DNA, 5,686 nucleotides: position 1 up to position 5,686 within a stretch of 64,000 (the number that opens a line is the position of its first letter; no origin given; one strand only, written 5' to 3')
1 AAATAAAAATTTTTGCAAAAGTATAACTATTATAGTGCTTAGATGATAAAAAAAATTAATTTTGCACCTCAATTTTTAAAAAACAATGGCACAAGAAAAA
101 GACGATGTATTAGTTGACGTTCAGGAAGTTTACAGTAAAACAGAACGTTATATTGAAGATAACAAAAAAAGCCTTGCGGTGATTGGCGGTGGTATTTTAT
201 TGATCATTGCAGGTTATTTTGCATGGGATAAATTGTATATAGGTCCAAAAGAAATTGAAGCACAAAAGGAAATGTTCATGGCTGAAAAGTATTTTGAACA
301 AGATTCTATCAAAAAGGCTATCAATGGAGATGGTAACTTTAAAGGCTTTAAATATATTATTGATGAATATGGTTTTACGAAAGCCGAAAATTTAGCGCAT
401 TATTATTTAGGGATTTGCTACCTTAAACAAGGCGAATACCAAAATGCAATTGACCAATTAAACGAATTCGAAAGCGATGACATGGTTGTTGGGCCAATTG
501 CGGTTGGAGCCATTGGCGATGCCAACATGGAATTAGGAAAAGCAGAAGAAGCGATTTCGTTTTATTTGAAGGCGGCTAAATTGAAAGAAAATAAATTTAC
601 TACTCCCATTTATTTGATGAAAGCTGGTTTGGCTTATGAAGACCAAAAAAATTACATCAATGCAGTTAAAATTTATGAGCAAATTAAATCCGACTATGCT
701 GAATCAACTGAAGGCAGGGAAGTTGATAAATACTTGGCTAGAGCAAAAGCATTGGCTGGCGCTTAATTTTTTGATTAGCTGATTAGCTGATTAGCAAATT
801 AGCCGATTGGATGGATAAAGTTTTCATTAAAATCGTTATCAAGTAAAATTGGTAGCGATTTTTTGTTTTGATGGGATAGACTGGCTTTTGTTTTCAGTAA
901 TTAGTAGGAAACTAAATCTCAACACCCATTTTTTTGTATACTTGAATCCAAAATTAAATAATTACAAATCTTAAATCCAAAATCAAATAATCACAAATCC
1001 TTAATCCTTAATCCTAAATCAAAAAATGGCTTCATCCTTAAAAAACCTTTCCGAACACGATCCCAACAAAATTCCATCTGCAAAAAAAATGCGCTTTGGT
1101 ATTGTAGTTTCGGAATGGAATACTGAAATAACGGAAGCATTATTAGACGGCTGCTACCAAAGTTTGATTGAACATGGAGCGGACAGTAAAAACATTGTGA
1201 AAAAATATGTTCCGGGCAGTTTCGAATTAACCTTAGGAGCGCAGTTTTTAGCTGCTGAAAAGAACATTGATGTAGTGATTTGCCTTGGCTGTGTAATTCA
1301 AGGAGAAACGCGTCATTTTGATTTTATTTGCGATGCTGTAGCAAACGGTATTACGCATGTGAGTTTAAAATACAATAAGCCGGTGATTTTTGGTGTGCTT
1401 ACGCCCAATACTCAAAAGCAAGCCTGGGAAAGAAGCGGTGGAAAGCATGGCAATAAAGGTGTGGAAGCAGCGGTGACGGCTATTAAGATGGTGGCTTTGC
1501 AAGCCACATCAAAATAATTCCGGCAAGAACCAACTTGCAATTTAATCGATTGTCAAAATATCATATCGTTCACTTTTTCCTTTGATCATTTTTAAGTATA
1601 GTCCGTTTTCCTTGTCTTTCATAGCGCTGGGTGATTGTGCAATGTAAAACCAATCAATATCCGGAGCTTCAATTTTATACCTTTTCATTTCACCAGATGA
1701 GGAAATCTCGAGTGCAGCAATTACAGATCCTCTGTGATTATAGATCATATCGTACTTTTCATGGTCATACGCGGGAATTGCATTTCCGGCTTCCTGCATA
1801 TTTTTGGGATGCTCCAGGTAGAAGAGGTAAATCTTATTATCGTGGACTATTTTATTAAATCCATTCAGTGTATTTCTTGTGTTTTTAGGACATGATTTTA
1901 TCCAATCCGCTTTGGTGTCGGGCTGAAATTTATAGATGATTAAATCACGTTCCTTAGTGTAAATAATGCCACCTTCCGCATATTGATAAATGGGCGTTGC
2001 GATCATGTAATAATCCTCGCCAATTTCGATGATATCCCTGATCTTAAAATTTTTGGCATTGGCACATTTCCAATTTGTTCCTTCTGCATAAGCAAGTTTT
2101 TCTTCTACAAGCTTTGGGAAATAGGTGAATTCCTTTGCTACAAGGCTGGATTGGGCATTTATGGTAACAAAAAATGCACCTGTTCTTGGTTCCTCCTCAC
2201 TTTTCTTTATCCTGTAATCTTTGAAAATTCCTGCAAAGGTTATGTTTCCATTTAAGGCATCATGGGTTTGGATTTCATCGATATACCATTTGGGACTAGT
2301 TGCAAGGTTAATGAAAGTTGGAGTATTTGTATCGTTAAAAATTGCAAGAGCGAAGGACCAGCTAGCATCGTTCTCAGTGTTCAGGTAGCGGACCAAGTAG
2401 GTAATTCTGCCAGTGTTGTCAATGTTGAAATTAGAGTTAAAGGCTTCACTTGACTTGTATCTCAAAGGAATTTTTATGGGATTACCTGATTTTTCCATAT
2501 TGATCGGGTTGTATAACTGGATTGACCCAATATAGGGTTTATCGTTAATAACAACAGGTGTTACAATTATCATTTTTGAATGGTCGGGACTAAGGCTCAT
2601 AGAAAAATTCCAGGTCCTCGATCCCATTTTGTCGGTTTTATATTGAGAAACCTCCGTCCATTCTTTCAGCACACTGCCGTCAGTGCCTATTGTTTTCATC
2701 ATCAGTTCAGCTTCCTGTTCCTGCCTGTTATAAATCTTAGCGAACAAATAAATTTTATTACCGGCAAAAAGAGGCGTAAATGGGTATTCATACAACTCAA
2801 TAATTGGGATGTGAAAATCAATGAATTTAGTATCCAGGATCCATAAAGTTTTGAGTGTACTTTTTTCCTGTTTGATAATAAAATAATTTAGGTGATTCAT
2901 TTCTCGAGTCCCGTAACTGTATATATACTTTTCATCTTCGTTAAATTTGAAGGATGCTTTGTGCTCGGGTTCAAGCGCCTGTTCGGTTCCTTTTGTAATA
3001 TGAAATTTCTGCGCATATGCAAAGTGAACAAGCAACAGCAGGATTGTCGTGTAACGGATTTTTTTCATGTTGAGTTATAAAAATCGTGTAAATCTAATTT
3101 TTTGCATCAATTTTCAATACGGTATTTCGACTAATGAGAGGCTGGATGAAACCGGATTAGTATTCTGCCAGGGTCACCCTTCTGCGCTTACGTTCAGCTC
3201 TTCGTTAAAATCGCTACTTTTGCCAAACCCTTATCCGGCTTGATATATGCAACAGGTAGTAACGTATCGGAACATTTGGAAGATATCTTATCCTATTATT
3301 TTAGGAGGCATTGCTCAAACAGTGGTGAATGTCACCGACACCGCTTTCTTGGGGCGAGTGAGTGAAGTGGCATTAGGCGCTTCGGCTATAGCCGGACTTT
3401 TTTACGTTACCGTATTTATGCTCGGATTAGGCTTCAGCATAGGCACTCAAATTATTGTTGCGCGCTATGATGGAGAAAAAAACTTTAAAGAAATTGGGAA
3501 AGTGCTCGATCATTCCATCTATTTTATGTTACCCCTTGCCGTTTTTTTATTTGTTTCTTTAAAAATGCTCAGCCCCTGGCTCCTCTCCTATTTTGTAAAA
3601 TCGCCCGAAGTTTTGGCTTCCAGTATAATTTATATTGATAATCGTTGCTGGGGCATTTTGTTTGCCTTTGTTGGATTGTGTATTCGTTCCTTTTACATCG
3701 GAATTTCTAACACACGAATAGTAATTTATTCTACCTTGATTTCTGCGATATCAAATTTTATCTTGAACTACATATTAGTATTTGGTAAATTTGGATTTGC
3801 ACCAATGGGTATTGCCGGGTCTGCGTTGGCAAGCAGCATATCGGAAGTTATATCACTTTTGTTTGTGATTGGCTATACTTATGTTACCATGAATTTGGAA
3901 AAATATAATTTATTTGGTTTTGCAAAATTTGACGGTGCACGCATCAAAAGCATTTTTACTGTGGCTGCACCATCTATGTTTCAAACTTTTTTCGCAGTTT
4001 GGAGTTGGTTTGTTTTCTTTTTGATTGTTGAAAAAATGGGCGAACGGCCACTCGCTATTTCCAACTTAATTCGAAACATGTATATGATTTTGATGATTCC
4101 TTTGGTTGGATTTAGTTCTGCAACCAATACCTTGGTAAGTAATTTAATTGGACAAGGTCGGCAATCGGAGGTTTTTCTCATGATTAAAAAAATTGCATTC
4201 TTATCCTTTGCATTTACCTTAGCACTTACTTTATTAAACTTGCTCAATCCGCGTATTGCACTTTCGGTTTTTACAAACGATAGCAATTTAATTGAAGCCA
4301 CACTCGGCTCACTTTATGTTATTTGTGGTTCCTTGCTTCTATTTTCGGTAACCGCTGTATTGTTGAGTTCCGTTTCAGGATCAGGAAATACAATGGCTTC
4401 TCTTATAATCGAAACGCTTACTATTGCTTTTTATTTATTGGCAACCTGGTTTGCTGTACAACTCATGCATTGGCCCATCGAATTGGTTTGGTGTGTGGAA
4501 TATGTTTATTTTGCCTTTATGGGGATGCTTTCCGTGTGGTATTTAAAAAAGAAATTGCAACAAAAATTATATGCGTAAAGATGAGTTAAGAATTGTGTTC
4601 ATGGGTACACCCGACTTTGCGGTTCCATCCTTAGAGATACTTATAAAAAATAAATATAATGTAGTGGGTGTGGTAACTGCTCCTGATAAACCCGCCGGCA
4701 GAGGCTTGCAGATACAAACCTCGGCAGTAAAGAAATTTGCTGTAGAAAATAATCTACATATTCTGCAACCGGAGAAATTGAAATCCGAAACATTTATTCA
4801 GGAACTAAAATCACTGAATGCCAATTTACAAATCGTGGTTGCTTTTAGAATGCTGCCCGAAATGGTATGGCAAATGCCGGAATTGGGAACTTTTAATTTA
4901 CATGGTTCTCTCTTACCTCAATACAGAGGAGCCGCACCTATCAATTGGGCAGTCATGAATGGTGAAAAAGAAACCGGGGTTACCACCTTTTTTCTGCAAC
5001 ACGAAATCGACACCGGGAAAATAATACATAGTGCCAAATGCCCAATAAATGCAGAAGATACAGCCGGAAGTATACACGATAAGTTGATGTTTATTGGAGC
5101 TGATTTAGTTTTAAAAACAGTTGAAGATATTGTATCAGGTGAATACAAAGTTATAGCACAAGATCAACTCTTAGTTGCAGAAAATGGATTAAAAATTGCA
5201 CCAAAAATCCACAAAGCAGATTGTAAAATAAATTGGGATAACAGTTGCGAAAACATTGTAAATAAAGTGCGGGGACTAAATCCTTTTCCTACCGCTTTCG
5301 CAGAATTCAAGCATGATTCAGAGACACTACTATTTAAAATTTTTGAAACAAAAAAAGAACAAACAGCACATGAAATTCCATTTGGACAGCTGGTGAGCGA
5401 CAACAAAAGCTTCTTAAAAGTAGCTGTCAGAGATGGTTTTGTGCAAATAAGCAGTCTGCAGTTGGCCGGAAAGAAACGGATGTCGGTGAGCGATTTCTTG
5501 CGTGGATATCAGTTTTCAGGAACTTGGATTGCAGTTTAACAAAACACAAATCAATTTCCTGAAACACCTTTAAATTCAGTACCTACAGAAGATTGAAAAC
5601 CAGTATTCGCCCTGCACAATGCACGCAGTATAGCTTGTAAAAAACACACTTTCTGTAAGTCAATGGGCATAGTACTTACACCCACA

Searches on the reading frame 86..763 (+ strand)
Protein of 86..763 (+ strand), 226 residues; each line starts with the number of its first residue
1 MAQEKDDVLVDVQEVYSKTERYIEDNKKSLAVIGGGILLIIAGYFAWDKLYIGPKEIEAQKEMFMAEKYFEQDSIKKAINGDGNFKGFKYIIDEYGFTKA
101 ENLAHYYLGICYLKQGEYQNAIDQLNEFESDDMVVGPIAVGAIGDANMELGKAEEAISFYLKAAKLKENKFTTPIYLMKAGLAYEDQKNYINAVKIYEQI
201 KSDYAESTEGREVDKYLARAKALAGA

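Call 13: search_protein_families(library=pfam, proteins=[window:86-763:+], max_evalue=0.001)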
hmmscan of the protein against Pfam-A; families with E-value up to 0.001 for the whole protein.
window:86-763:+ (226 aa): 9 families
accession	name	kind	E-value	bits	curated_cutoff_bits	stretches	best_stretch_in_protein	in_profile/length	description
PF07719.23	TPR_2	-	6.7e-11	41.9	27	1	104-127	3-26/34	Tetratricopeptide repeat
PF13174.12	TPR_6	-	3e-10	40.5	26.3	0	177-207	3-33/33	Tetratricopeptide repeat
PF13432.12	TPR_16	-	1.9e-08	35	32.7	0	102-127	31-56/65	Tetratricopeptide repeat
PF00515.34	TPR_1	-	1.4e-07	31.5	27.8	1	104-124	3-23/34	Tetratricopeptide repeat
PF13181.12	TPR_8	-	6.4e-07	29.5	25.7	1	142-169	6-33/34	Tetratricopeptide repeat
PF13176.12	TPR_7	-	1.2e-05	25.5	27.9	0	108-123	5-20/36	Tetratricopeptide repeat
PF13428.12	TPR_14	-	2.5e-05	24.9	23.5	0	104-128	3-27/44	Tetratricopeptide repeat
PF13424.12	TPR_12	-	5.2e-05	23.8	30.1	0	143-199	9-70/77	Tetratricopeptide repeat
PF12895.13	ANAPC3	-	0.00016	22.4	27.2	0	102-161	23-80/82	Anaphase-promoting complex, cyclosome, subunit 3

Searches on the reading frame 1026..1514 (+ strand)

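Call 9: search_protein_families(library=pfam, proteins=[window:1026-1514:+], max_evalue=0.01)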
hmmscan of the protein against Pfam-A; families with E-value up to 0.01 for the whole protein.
window:1026-1514:+ (163 aa): 1 family
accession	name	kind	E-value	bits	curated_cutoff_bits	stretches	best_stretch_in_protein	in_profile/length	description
PF00885.24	DMRL_synthase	-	2.9e-56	189.6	26.7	1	22-158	2-137/139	6,7-dimethyl-8-ribityllumazine synthase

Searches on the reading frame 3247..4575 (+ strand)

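Call 39: search_protein_families(library=pfam, proteins=[window:3247-4575:+], max_evalue=0.0001)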
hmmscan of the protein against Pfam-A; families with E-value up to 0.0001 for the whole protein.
window:3247-4575:+ (443 aa): 1 family
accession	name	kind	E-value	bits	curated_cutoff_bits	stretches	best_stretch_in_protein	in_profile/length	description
PF01554.23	MatE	-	2.4e-42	144.8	24.9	2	16-176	1-161/161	MatE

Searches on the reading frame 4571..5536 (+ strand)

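Call 14: search_protein_families(library=pfam, proteins=[window:4571-5536:+], max_evalue=0.001)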
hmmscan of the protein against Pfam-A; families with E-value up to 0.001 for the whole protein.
window:4571-5536:+ (322 aa): 2 families
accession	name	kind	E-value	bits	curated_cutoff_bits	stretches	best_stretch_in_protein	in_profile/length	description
PF00551.24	Formyl_trans_N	-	3.3e-38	131.7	26.1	1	7-179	2-176/181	Formyl transferase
PF02911.23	Formyl_trans_C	-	8.8e-23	80.8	21.1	1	212-313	1-99/100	Formyl transferase, C-terminal domain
